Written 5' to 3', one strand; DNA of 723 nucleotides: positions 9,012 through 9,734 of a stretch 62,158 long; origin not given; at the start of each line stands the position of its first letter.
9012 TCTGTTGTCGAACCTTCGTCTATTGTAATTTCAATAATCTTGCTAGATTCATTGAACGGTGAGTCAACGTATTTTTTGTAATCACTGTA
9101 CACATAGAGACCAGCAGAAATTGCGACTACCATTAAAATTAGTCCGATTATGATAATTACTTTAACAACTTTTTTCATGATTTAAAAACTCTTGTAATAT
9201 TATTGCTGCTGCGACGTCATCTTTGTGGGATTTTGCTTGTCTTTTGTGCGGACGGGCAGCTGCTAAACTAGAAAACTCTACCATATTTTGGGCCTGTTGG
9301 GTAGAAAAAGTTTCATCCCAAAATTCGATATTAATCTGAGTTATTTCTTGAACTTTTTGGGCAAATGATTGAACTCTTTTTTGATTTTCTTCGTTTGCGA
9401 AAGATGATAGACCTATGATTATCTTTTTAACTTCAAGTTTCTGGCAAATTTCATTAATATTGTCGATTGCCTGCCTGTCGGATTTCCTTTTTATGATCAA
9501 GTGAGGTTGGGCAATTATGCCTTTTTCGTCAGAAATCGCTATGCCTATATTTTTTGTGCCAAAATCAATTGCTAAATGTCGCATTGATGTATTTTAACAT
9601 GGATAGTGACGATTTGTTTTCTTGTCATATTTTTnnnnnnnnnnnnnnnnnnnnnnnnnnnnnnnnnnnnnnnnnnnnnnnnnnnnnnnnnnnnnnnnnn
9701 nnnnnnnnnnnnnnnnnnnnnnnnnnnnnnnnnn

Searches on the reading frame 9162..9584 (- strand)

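Call 80: search_protein_families(library=pfam, proteins=[window:9162-9584:-], max_evalue=0.0001)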
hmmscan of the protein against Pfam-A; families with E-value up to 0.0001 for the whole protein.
window:9162-9584:- (140 aa): 1 family
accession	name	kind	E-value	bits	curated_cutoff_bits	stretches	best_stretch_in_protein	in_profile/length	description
PF03652.20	RuvX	-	6.5e-34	117.6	29.2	1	1-135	1-133/134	Holliday junction resolvase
